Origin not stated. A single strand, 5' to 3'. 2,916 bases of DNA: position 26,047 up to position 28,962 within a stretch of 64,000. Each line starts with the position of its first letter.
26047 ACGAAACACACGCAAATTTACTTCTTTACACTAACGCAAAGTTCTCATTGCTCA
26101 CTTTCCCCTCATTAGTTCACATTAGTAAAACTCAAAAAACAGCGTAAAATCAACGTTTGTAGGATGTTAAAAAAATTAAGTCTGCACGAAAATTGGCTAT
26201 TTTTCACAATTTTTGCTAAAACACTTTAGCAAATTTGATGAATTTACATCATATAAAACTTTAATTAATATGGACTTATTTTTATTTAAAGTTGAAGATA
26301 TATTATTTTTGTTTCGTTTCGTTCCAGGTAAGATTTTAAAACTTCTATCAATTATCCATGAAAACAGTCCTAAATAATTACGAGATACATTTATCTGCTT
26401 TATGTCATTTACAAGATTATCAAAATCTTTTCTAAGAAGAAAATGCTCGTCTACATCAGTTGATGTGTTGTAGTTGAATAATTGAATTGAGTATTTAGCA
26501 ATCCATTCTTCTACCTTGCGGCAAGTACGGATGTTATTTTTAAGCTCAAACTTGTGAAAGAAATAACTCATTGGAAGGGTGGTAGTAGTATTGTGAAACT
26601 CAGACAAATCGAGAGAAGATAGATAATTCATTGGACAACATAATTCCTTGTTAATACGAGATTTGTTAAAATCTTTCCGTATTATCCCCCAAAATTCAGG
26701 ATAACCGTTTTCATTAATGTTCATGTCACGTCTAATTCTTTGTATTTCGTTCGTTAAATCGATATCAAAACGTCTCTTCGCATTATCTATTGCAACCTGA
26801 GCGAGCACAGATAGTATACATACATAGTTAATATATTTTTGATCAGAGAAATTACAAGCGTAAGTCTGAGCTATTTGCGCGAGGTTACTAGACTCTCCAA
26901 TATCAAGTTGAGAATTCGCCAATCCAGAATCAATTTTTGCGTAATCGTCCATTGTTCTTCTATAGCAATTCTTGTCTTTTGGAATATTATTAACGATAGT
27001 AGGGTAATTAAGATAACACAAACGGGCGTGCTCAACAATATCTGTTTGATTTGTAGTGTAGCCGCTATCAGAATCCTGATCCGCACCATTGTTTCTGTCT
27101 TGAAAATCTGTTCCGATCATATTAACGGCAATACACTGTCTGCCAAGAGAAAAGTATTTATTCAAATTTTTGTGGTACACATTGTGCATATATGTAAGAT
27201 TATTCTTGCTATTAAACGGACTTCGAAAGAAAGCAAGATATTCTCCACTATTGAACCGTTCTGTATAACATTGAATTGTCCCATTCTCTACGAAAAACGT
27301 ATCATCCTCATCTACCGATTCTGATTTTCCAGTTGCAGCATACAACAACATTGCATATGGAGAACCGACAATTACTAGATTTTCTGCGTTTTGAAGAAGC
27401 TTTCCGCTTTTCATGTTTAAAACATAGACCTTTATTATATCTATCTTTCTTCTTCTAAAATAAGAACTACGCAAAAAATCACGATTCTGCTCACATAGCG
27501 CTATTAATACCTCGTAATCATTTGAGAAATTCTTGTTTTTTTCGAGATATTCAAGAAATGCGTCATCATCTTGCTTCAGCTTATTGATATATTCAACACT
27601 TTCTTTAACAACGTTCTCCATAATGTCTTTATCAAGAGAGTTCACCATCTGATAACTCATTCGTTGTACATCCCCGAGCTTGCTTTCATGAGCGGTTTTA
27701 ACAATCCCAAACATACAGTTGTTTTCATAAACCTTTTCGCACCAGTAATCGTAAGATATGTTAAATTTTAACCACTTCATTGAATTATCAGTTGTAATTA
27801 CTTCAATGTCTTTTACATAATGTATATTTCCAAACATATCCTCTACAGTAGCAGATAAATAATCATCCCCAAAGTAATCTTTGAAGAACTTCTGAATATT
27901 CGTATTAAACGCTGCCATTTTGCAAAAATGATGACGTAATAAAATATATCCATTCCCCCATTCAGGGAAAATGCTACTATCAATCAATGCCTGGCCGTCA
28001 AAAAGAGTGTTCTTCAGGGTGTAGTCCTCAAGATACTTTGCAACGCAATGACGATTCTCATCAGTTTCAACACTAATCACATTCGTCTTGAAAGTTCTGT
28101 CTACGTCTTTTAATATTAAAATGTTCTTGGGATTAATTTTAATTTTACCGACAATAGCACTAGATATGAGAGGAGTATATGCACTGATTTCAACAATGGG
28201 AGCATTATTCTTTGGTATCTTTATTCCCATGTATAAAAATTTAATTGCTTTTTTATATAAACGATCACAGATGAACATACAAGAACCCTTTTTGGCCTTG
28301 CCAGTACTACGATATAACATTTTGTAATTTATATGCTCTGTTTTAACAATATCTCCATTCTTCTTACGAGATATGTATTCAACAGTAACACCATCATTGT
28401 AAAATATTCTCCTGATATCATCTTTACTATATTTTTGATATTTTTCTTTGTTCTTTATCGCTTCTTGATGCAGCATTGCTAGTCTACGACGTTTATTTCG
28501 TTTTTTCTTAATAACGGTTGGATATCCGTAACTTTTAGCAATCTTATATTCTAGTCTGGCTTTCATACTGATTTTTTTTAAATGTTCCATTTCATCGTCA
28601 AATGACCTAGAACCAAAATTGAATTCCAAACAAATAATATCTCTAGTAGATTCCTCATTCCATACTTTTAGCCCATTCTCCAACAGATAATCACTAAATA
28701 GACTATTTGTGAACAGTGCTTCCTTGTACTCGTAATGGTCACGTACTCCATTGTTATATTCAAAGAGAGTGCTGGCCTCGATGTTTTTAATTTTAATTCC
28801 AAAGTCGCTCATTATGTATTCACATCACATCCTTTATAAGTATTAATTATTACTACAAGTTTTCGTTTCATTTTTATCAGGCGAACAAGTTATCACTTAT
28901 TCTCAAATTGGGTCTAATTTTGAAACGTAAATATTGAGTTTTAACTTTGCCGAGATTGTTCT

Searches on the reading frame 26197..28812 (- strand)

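Call 18: search_protein_families(library=phrogs, proteins=[window:26197-28812:-], max_evalue=0.001)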
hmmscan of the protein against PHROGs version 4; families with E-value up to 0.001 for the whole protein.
window:26197-28812:- (871 aa): 2 families
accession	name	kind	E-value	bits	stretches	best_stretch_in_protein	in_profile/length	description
phrog_8308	-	unknown function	1.7e-88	299.1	1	101-866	91-821/847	-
phrog_25339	-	unknown function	2.3e-12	47.3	1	126-580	96-557/558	-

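Call 33: search_protein_families(library=pfam, proteins=[window:26197-28812:-], max_evalue=0.001)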
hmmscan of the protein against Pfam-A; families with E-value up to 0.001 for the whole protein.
window:26197-28812:- (871 aa): 0 families
